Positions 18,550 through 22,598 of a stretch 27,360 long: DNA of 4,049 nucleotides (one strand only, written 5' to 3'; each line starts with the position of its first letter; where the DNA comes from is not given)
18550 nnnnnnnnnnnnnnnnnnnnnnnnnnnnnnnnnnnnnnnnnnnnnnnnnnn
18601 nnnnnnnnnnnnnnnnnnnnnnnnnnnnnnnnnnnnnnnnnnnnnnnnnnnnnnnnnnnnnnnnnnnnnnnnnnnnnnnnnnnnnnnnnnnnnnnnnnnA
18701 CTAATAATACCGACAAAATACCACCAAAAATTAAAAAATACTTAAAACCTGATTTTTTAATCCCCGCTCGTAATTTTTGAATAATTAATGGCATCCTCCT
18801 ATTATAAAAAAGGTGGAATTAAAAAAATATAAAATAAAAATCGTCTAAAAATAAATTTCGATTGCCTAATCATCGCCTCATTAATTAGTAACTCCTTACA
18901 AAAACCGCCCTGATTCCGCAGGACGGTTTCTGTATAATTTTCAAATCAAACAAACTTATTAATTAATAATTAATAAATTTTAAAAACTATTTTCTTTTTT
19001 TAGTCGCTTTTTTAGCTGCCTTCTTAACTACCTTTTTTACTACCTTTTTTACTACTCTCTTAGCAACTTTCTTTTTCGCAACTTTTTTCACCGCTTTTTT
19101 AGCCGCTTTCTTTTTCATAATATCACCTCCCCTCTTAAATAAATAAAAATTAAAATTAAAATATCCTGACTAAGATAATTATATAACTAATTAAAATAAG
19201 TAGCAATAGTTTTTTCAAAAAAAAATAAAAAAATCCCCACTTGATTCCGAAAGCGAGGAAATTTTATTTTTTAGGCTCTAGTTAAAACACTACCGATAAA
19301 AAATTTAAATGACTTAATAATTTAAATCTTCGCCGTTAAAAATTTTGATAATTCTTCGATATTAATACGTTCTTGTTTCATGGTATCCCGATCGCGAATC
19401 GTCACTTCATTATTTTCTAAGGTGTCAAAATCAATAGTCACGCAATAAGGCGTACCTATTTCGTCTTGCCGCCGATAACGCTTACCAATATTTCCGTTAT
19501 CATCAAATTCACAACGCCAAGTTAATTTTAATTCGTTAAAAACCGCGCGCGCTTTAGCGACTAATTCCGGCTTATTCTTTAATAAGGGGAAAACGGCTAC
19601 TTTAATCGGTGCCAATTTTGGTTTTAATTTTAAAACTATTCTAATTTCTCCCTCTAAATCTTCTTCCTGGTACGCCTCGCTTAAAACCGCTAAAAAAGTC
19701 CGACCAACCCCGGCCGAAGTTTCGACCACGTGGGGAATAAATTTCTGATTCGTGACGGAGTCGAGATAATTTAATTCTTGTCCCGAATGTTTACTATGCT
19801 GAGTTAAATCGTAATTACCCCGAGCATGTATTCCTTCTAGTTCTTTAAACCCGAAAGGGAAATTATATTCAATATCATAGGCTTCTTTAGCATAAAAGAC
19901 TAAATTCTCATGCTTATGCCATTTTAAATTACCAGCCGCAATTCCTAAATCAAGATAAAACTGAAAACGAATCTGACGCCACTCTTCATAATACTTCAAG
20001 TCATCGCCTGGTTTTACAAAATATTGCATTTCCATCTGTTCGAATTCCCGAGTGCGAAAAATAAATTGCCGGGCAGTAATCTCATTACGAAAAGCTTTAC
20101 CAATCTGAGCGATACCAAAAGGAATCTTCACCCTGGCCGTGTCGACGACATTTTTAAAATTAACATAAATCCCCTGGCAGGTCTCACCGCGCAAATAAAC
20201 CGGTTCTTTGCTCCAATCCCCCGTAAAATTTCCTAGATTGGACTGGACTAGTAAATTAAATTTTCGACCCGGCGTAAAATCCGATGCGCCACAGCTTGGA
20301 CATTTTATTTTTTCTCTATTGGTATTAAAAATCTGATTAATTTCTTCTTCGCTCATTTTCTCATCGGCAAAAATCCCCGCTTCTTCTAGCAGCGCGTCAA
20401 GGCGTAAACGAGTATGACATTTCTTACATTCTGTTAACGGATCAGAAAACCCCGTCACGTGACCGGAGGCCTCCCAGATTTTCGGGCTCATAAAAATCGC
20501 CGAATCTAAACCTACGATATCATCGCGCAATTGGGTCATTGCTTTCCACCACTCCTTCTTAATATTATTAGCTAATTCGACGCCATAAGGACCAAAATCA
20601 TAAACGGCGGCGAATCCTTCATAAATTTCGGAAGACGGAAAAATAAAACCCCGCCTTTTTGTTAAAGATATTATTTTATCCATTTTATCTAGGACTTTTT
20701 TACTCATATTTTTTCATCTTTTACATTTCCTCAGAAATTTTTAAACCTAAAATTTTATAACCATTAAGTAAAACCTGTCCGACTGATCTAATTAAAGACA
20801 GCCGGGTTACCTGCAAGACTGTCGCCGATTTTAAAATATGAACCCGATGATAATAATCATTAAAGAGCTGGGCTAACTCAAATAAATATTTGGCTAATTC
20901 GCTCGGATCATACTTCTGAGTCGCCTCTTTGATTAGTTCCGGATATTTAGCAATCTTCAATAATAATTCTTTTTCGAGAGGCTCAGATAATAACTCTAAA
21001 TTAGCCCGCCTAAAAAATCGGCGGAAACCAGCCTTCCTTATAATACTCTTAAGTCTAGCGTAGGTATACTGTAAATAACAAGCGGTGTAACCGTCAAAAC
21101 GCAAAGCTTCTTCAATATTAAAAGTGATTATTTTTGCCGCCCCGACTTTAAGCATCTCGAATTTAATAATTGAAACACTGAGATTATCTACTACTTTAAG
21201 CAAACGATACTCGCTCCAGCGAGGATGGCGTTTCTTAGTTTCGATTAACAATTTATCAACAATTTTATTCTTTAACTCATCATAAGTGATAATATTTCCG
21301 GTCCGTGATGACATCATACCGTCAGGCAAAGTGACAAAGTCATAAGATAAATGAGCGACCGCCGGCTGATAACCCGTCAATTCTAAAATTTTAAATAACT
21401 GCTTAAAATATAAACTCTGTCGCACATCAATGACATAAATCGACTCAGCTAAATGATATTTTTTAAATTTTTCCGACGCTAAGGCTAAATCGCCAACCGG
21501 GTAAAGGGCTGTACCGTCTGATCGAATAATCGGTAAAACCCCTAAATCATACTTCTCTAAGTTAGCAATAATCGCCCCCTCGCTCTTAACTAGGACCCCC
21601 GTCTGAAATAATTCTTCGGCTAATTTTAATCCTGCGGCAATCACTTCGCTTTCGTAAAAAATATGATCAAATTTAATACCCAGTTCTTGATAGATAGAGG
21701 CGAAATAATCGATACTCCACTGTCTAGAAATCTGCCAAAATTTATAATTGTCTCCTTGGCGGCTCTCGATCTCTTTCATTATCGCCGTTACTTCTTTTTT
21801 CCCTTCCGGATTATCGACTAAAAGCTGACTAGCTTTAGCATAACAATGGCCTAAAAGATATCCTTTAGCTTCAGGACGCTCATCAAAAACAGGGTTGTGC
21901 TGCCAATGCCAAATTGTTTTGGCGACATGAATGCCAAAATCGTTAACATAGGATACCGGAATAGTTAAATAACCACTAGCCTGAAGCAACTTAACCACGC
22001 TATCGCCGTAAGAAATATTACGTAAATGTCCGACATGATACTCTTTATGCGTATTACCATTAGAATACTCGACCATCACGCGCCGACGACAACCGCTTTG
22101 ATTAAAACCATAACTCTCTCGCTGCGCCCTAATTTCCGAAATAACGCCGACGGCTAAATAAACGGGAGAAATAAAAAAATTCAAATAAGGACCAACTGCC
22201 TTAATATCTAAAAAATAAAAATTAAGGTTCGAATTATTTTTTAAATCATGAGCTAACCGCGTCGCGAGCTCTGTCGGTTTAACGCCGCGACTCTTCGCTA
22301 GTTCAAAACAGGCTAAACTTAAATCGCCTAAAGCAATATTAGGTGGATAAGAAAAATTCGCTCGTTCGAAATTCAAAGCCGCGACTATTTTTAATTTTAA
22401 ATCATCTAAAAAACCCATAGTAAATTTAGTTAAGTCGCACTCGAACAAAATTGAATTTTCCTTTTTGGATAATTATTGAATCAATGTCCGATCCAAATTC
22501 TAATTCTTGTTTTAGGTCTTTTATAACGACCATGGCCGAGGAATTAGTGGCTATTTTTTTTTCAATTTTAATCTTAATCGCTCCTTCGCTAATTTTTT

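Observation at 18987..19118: Missed 43-aa histone-H1-like gene as a complete stand-alone transcription unit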

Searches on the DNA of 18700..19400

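Call 27: search_rna_families(source=window, start=18700, end=19400, threshold=evalue, max_evalue=10)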
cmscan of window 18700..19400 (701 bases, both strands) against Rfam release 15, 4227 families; matches with E-value up to 10: 10.
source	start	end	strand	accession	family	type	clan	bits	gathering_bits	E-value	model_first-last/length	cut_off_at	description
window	18901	18972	-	RF04181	rteR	Gene; sRNA;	-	25.3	72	0.16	1-84/84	no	rteR sRNA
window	19216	19273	-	RF04343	Plastid-psbA-2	Cis-reg;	CL00153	23.3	55.8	0.068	1-60/60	no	Plastid-psbA-2 3UTR RNA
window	19208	19272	+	RF04342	Plastid-psbA-1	Cis-reg;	CL00153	23.2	54.3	1.6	49-114/114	no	Plastid-psbA-1 3UTR RNA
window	18724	18748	-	RF01355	CRISPR-DR26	Gene; CRISPR;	-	23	39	0.2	1-25/25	no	CRISPR RNA direct repeat element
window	18896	19005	-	RF01859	Phe_leader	Cis-reg; leader;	-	22.6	55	0.29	1-125/125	no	Phenylalanine leader peptide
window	19194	19268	+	RF00368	sroB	Gene; sRNA;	-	19.9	44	8.5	1-83/83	no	sroB RNA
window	18893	18971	-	RF02064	STnc370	Gene; sRNA;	-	19.8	54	8.5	1-71/71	no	Enterobacterial sRNA STnc370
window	19208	19289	-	RF03962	mir-958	Gene; miRNA;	-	17.5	78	0.88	1-92/92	no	mir-958 microRNA precursor family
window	19193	19297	-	RF01770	rimP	Cis-reg; leader;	-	17.3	47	4.4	1-102/102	no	Gammaprotebacteria rimP leader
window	19224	19316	-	RF01859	Phe_leader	Cis-reg; leader;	-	16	55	7.9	1-125/125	no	Phenylalanine leader peptide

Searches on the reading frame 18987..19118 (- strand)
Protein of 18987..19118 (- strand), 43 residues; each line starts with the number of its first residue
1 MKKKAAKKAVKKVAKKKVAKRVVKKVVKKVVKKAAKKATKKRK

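Call 6: search_protein_families(library=pfam, proteins=[window:18987-19118:-], max_evalue=0.1)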
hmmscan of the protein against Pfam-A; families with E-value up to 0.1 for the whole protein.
window:18987-19118:- (43 aa): 0 families

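Call 7: search_protein_families(library=ncbifam, proteins=[window:18987-19118:-], max_evalue=10)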
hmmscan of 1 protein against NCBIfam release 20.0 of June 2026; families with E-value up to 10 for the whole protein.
window:18987-19118:- (43 aa): 1 family
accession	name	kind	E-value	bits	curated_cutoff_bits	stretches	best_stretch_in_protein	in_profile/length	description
NF011889.0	PRK15362.1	equivalog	2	7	540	1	4-40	344-383/476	type III secretion system translocon protein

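Call 10: find_homologous_proteins(query=window:18987-19118:-, max_evalue=0.01)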
Query window:18987-19118:-: 251 candidates shared short words with the query, none scored E <= 0.01.

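Call 21: search_protein_families(library=pfam, proteins=[window:18987-19118:-], max_evalue=10)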
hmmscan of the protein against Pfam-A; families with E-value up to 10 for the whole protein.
window:18987-19118:- (43 aa): 1 family
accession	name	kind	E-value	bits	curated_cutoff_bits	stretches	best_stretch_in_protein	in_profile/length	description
PF22734.1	NNH2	-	0.63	10.1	27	1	3-41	3-40/181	NACHT N-terminal Helical domain 2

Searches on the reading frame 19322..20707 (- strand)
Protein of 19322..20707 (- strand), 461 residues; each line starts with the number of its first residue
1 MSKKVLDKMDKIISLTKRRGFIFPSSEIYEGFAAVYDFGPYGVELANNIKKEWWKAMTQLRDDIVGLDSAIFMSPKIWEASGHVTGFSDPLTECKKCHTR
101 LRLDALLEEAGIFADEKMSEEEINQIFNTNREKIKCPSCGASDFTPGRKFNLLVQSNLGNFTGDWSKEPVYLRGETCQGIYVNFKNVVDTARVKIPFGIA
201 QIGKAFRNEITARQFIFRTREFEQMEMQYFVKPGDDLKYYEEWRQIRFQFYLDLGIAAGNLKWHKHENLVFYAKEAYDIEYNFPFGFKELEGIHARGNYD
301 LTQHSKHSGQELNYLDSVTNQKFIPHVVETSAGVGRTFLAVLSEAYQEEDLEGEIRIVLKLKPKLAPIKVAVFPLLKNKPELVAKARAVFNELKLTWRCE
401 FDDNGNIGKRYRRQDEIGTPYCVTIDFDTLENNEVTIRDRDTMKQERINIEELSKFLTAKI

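Call 6: search_protein_families(library=pfam, proteins=[window:19322-20707:-], max_evalue=0.1)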
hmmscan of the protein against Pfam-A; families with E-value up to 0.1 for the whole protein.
window:19322-20707:- (461 aa): 4 families
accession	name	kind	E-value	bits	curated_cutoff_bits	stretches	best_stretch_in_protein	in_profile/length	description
PF03129.25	HGTP_anticodon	-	2.1e-24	85.9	21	1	369-459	1-93/94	Anticodon binding domain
PF00587.30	tRNA-synt_2b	-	1.6e-12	48.3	29.3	1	167-344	8-178/179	tRNA synthetase class II core domain (G, H, P, S and T)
PF09723.15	Zn_ribbon_8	-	0.022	15.2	34.4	0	124-143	18-36/41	Zinc ribbon domain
PF13717.11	Zn_ribbon_4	-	0.028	14.8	30.3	0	92-105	3-16/36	zinc-ribbon domain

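Call 62: find_related_loci(query=window:19322-20707:-, collection=genome_contigs, flank=1500)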
Query window:19322-20707:- (461 aa) in genome_contigs; peptide patterns used: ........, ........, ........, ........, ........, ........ (x = any residue, [..] = any of these).
600 stretches matched a pattern (row limit reached: there are more); 599 encode a relative of the query (tblastn E <= 1e-3); the best 80 are kept; 80 distinct loci.
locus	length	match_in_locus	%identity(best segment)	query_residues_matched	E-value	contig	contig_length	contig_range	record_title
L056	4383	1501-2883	84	1-461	0e+0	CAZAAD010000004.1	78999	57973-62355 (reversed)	MAG TPA_asm: uncultured Gammaproteobacteria bacterium isolate SRP263991_co1_89 genome assembly, contig: NODE_236_length_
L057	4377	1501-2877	85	3-460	0e+0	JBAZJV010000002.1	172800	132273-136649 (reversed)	MAG: Patescibacteria group bacterium isolate SO_2017_LW4_128 scaffold_278_c1_LW137-91_2017, whole genome shotgun sequenc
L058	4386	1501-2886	83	1-461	0e+0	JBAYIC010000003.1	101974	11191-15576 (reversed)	MAG: Patescibacteria group bacterium isolate SO_2016_GW1_19 scaffold00463_OW334_2016, whole genome shotgun sequence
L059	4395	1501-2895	82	1-461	0e+0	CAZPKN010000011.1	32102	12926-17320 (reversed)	MAG TPA_asm: uncultured Gammaproteobacteria bacterium isolate binchicken_co212_18 genome assembly, contig: NODE_2012_len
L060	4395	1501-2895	80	1-461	0e+0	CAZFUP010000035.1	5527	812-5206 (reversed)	MAG TPA_asm: uncultured Gammaproteobacteria bacterium isolate SRP239243_co1_442 genome assembly, contig: NODE_26544_leng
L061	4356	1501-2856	80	9-460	0e+0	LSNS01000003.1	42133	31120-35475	MAG: Parcubacteria group bacterium M6-OD1-4 Contig3808, whole genome shotgun sequence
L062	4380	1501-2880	72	4-461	0e+0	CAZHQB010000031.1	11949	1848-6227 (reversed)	MAG TPA_asm: uncultured Micavibrio sp. isolate SRP163575_co1_39 genome assembly, contig: NODE_11779_length_11949_cov_11.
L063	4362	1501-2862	72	9-461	0e+0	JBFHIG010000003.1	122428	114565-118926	MAG: Candidatus Moraniibacteriota bacterium isolate Mix_sand07.2021.05.G.32 k141_438061_length_122428_cov_16.9731, whole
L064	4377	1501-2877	73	4-461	0e+0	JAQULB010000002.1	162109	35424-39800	MAG: Candidatus Paceibacterota bacterium isolate STD1_120 NODE_159_length_162109_cov_5.967743_Sandtown_D1, whole genome 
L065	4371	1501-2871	72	1-457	0e+0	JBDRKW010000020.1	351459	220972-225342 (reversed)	MAG: Candidatus Kerfeldbacteria bacterium isolate MEGAHIT-group-1.742 k141_5154515, whole genome shotgun sequence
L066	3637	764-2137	71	1-457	0e+0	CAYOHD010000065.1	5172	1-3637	MAG TPA_asm: uncultured Bdellovibrionales bacterium isolate SRP257259_co1_152 genome assembly, contig: NODE_29015_length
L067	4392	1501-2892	69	3-461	0e+0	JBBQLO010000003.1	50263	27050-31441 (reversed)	MAG: Parcubacteria group bacterium isolate Co_metawrap_489 Cmw_489_k141_6066322_length_50263_cov_12.0000, whole genome s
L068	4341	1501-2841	69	9-455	0e+0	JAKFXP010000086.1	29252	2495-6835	MAG: Parcubacteria group bacterium isolate ND3_Bin_29 ND3_0000293, whole genome shotgun sequence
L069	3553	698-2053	63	9-457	0e+0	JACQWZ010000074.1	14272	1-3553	MAG: Candidatus Kuenenbacteria bacterium isolate NC_groundwater_1502_Pr4_B-0.1um_29_5 SR1-18-B1_scaffold_318847, whole g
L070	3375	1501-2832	63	9-453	0e+0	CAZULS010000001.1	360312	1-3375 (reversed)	MAG TPA_asm: uncultured Candidatus Saccharibacteria bacterium isolate SRP167671_co2_238 genome assembly, contig: NODE_4_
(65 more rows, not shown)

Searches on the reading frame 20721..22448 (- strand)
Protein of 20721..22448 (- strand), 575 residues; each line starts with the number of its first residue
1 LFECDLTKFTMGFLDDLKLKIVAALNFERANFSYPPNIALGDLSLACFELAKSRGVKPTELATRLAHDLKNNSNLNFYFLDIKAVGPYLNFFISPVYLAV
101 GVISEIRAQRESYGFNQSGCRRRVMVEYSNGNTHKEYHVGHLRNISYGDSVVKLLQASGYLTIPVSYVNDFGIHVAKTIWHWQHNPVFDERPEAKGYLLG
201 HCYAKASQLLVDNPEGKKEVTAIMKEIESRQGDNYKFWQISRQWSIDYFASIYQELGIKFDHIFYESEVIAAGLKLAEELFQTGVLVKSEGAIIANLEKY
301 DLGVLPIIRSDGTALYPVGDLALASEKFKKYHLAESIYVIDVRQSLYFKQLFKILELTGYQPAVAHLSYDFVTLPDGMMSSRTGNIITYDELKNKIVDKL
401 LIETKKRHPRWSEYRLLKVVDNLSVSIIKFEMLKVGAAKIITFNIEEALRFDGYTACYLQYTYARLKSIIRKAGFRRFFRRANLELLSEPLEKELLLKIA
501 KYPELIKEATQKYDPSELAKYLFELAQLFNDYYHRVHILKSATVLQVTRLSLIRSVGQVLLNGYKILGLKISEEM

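Call 6: search_protein_families(library=pfam, proteins=[window:20721-22448:-], max_evalue=0.1)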
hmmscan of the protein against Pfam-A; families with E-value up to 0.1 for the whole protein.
window:20721-22448:- (575 aa): 4 families
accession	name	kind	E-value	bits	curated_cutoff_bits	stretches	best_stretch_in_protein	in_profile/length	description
PF00750.26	tRNA-synt_1d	-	7.7e-36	124.2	23.3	1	106-434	5-338/349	tRNA synthetases class I (R), catalytic domain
PF05746.21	DALR_1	-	6.4e-29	100.8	22.3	1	459-575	1-117/117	DALR anticodon binding domain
PF03485.21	Arg_tRNA_synt_N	-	1.3e-07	32.6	21.5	1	29-93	23-85/85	Arginyl tRNA synthetase N terminal domain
PF16707.10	CagS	-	0.071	13.6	27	0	64-125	97-157/196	Cag pathogenicity island protein S of Helicobacter pylori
